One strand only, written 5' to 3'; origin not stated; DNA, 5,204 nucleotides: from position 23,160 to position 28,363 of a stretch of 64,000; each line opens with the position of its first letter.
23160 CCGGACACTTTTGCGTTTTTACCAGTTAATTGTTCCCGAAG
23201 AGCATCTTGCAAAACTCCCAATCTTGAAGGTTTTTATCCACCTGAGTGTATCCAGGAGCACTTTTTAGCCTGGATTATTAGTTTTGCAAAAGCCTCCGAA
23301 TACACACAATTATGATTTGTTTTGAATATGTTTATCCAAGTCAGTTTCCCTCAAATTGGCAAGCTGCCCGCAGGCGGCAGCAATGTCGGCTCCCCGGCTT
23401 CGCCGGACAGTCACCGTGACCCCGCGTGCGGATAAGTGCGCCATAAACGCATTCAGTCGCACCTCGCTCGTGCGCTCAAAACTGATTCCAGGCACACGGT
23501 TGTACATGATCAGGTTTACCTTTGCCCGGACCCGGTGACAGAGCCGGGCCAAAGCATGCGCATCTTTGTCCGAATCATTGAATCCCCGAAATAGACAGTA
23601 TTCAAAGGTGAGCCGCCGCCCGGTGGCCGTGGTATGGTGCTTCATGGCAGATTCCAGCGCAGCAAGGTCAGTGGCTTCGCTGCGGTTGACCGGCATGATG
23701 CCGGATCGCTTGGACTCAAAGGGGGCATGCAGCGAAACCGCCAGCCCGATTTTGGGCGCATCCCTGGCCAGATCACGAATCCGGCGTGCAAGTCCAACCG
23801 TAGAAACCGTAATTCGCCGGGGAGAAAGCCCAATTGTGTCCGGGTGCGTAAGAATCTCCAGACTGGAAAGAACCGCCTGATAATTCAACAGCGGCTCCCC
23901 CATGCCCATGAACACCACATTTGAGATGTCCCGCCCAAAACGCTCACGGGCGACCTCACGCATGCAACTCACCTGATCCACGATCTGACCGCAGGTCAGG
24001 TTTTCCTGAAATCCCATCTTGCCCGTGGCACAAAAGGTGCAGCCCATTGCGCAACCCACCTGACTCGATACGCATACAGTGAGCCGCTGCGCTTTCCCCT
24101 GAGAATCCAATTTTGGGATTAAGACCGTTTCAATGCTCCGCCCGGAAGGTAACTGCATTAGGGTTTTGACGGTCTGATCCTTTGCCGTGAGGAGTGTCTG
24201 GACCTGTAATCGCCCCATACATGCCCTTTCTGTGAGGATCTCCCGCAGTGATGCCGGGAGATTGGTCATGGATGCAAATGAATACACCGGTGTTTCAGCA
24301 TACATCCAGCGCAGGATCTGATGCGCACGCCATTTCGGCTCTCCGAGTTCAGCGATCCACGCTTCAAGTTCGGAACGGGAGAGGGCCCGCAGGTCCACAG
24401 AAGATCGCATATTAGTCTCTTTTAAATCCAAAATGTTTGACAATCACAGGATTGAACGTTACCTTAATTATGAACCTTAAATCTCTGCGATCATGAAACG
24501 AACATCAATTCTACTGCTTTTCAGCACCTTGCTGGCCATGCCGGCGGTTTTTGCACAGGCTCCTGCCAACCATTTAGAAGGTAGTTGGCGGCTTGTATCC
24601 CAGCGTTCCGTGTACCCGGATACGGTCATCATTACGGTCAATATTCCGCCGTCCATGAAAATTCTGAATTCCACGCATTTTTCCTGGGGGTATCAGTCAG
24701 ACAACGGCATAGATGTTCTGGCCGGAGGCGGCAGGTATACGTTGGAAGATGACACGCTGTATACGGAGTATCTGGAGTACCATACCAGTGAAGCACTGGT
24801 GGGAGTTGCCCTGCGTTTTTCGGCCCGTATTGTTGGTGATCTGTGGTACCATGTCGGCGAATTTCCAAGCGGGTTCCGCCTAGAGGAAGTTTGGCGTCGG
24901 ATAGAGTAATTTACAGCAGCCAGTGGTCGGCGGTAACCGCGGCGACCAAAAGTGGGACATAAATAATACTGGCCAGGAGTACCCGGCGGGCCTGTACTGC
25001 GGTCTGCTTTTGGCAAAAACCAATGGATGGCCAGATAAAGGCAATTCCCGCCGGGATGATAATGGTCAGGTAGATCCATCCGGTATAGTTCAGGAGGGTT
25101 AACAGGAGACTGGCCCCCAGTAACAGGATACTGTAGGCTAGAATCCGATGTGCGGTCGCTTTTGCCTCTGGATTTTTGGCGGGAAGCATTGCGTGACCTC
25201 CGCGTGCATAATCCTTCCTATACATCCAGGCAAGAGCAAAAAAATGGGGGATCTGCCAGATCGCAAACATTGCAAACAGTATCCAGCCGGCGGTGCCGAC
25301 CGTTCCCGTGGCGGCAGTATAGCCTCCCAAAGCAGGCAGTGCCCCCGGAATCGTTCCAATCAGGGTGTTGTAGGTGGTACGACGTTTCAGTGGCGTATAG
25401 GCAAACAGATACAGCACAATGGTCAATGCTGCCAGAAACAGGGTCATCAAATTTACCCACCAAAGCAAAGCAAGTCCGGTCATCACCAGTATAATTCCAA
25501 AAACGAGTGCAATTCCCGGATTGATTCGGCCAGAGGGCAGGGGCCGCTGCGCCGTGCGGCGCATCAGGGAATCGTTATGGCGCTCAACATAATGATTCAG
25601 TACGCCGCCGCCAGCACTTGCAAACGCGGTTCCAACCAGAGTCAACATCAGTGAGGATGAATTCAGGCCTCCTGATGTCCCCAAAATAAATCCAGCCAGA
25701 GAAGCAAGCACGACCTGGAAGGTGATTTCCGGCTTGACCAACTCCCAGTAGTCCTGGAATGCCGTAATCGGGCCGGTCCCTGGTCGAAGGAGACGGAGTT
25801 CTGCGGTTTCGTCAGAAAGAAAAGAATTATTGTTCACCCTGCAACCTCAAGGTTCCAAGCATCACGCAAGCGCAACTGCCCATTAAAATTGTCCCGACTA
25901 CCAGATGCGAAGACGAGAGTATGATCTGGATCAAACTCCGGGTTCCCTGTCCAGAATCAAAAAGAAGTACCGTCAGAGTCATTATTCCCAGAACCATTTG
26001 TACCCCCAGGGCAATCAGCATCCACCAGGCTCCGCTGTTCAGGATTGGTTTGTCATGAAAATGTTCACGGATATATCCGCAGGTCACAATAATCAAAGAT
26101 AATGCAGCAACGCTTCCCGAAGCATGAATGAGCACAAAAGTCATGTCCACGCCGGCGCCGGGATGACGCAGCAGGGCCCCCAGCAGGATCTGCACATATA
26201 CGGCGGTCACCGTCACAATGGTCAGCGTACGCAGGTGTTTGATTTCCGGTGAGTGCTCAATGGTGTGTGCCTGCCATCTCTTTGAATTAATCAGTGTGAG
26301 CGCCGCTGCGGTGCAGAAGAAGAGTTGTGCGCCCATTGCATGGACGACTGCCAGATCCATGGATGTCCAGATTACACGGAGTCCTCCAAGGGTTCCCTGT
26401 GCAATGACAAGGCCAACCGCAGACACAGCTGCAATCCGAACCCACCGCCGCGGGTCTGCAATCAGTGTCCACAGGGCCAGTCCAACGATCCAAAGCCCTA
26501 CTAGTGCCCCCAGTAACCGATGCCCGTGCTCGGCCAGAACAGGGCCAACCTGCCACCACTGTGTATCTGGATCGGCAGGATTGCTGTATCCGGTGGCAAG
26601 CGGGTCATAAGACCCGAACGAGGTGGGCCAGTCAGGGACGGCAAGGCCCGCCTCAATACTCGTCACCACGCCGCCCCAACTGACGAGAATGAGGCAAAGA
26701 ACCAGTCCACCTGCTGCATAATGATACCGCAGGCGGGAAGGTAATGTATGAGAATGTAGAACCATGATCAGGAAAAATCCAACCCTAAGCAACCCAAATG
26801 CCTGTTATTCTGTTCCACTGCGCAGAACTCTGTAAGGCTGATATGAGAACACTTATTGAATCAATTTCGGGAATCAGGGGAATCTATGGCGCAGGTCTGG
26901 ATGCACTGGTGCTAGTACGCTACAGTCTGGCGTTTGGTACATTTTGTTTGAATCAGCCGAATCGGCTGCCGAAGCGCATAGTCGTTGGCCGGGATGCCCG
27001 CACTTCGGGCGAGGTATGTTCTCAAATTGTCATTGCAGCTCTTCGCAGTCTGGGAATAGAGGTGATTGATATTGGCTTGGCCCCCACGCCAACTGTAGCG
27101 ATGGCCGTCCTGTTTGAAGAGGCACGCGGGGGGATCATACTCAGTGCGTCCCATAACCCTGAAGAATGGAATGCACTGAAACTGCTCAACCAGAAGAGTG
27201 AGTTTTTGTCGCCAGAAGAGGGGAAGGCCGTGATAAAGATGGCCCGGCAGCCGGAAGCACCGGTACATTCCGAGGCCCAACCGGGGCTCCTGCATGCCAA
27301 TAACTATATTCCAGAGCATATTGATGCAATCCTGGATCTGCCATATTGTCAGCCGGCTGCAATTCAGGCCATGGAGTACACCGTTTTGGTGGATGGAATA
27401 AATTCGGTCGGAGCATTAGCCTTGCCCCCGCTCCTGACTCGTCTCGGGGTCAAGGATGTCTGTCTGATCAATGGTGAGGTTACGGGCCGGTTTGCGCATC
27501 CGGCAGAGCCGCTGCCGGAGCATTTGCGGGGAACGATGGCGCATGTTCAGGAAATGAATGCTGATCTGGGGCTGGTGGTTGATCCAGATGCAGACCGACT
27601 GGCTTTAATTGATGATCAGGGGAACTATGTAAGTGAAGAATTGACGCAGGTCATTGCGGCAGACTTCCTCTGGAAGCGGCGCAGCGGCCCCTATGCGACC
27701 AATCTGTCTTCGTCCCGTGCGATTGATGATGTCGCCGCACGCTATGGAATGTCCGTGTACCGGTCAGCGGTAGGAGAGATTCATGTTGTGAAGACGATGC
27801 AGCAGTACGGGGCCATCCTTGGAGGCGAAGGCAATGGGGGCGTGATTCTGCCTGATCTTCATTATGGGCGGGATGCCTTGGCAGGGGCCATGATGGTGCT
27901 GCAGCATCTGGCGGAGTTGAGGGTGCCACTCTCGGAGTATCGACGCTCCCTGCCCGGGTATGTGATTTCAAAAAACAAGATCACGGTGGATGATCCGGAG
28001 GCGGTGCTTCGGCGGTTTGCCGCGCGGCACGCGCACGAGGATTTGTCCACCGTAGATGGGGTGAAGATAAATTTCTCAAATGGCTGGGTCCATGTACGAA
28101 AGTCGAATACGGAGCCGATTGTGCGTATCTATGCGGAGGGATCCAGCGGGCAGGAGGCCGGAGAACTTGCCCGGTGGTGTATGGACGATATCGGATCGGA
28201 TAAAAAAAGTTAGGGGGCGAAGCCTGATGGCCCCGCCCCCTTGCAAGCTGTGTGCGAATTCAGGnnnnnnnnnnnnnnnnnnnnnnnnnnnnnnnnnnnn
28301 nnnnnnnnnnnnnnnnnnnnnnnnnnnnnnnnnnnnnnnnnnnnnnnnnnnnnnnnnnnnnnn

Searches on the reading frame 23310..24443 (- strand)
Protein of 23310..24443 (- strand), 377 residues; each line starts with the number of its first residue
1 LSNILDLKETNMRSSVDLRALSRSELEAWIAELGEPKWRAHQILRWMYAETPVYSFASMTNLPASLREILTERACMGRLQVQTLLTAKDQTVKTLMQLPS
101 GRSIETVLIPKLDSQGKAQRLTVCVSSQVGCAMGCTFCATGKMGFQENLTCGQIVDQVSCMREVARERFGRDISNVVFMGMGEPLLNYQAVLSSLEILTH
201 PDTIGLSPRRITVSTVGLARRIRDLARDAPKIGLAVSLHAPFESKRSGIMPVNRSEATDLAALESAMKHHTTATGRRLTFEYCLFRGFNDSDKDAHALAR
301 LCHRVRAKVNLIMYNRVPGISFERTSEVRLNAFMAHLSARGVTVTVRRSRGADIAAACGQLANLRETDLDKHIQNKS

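Call 3: search_protein_families(library=pfam, proteins=[window:23310-24443:-], max_evalue=0.01)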
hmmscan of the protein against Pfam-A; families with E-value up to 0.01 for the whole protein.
window:23310-24443:- (377 aa): 2 families
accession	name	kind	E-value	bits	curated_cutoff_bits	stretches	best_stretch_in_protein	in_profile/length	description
PF21016.3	RlmN_N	-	5.6e-16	58.5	24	1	16-75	1-59/60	Ribosomal RNA large subunit methyltransferase N-terminal domain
PF04055.27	Radical_SAM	-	2.5e-11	44.5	29.5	1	126-294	2-161/166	Radical SAM superfamily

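Call 4: search_protein_families(library=ncbifam, proteins=[window:23310-24443:-], max_evalue=0.01)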
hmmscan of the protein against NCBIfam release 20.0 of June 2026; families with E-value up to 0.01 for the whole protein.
window:23310-24443:- (377 aa): 10 families
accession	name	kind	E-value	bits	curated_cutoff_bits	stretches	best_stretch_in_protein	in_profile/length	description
TIGR00048.1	rRNA_mod_RlmN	equivalog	4.6e-107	358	290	1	16-368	7-349/355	dual-specificity RNA methyltransferase RlmN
NF011031.0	PRK14461.1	equivalog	3.7e-87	292.8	601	1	17-367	9-367/372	ribosomal RNA large subunit methyltransferase N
NF008396.0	PRK11194.1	equivalog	4.6e-81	272.6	633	1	11-363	8-355/379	dual-specificity RNA methyltransferase RlmN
NF000424.4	CfrAB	exception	9.2e-73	245.5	530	1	26-362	7-337/338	Cfr family 23S rRNA (adenine(2503)-C(8))-methyltransferase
TIGR04432.1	rSAM_Cfr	equivalog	2.4e-71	240.8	550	1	26-362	9-339/341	Cfr family 23S rRNA (adenine(2503)-C(8))-methyltransferase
NF011024.0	PRK14453.1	equivalog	2.3e-70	237.6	468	1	26-363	11-342/348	23S rRNA (adenine(2503)-C(8))-methyltransferase Cfr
NF011040.0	PRK14470.1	equivalog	6.2e-65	219.9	441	1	19-366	2-336/338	ribosomal RNA large subunit methyltransferase N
NF011034.0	PRK14464.1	equivalog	6.9e-53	179.6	422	1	25-369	5-333/348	RNA methyltransferase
TIGR02493.1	PFLA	equivalog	0.0013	18.1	231.75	0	118-197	15-89/235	pyruvate formate-lyase-activating protein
TIGR04038.1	tatD_link_rSAM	subfamily_domain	0.0037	17.1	129.7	1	130-220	17-100/192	TatD family nuclease-associated radical SAM protein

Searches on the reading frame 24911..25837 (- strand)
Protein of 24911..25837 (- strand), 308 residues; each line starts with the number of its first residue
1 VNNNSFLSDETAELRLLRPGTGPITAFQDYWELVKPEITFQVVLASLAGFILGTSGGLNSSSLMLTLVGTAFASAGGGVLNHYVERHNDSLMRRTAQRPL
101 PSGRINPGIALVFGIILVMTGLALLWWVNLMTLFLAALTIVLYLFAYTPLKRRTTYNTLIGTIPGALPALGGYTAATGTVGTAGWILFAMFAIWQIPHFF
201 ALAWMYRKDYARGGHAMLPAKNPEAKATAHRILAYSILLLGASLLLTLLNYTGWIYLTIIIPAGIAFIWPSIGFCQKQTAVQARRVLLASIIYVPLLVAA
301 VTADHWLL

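Call 8: search_protein_families(library=ncbifam, proteins=[window:24911-25837:-], max_evalue=0.001)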
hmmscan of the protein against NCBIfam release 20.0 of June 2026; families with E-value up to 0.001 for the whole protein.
window:24911-25837:- (308 aa): 23 families
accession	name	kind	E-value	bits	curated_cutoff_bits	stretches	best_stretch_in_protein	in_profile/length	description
TIGR01473.1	cyoE_ctaB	equivalog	1.2e-79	268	210.3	1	29-304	2-280/281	heme o synthase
NF003349.0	PRK04375.1-2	equivalog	2.1e-65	221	246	1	25-307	23-312/318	heme o synthase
NF003348.0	PRK04375.1-1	equivalog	2.5e-58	197.8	285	1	26-304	2-282/292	heme o synthase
TIGR01474.1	ubiA_proteo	equivalog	3.9e-19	69.2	275.45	1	39-265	24-242/282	4-hydroxybenzoate octaprenyltransferase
NF009523.0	PRK12884.1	equivalog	1.2e-15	57.5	269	1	28-289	5-264/279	prenyltransferase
NF009521.0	PRK12882.1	equivalog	3.3e-14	52.8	296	1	29-291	7-266/280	geranylgeranylglycerol-phosphate geranylgeranyltransferase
TIGR01475.1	ubiA_other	subfamily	9.8e-14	51.5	180.8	1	27-196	2-172/282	UbiA-like polyprenyltransferase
NF009524.0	PRK12886.1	equivalog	6.8e-13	48.6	387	1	26-299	7-279/291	prenyltransferase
NF041586.1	MqnP_DT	exception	2.7e-12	47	430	1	30-260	3-231/277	menaquinone biosynthesis prenyltransferase MqnP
NF009522.0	PRK12883.1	equivalog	3.2e-11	43.3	353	1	32-292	8-264/279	geranylgeranylglycerol-phosphate geranylgeranyltransferase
NF035940.1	prenyl_rel_EboC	equivalog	4.2e-10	39.5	250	1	56-304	34-265/292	UbiA-like protein EboC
NF045897.1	SCO3242_trans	equivalog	1.2e-08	34.9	260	1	32-159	4-127/287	SCO3242 family prenyltransferase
NF041585.1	MqnP_Cj_Hp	exception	3.5e-08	33.3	375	1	60-194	39-172/281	menaquinone biosynthesis prenyltransferase MqnP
NF009526.0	PRK12888.1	equivalog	7.2e-08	32.2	364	1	57-269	48-258/301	4-hydroxybenzoate octaprenyltransferase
NF005742.0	PRK07566.1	equivalog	1.5e-07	30.8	313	1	28-177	29-184/315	chlorophyll synthase ChlG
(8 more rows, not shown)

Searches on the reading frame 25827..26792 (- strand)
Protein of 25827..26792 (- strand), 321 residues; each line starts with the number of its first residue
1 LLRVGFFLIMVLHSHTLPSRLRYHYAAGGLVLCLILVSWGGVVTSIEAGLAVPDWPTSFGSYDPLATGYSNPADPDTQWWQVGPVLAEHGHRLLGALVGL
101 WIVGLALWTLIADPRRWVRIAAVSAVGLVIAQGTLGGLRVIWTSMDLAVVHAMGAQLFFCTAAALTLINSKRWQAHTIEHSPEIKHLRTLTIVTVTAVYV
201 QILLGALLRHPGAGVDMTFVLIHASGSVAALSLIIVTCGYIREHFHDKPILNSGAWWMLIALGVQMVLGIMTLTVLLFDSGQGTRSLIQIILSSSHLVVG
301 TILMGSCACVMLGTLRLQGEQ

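Call 8: search_protein_families(library=ncbifam, proteins=[window:25827-26792:-], max_evalue=0.001)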
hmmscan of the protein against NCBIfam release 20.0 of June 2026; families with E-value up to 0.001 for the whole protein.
window:25827-26792:- (321 aa): 0 families

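Call 35: search_protein_families(library=pfam, proteins=[window:25827-26792:-], max_evalue=0.0001)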
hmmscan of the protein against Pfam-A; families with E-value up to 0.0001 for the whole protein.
window:25827-26792:- (321 aa): 1 family
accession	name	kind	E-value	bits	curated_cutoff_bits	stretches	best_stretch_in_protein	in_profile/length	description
PF02628.20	COX15-CtaA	-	1.9e-21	76.9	29.9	1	26-219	4-216/322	Cytochrome oxidase assembly protein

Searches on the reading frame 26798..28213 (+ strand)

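Call 32: search_protein_families(library=ncbifam, proteins=[window:26798-28213:+], max_evalue=0.00001)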
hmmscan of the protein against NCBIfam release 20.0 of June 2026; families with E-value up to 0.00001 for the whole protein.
window:26798-28213:+ (471 aa): 7 families
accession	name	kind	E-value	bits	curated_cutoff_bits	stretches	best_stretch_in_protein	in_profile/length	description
TIGR03990.1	Arch_GlmM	equivalog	4.6e-138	460.8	439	1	20-463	3-442/444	phosphoglucosamine mutase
TIGR01455.1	glmM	equivalog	1.2e-52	179.1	447.55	1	25-459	5-434/442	phosphoglucosamine mutase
NF007088.0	PRK09542.1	equivalog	1.5e-51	175.9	618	1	25-458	16-446/456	phosphomannomutase/phosphoglucomutase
NF046027.1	PhglucPhmanMutPgmG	equivalog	1.2e-47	162.6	600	1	26-453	15-438/460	phosphoglucomutase/phosphomannomutase PgmG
NF011943.0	PRK15414.1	subfamily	4.8e-30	105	801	1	25-449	11-437/456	phosphomannomutase CpsG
NF005737.0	PRK07564.1-1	equivalog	1.2e-10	40.7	378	0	59-122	51-117/543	alpha-D-glucose phosphate-specific phosphoglucomutase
TIGR01132.1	pgm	equivalog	8.6e-09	34.3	778.05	0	412-453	487-528/546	phosphoglucomutase (alpha-D-glucose-1,6-bisphosphate-dependent)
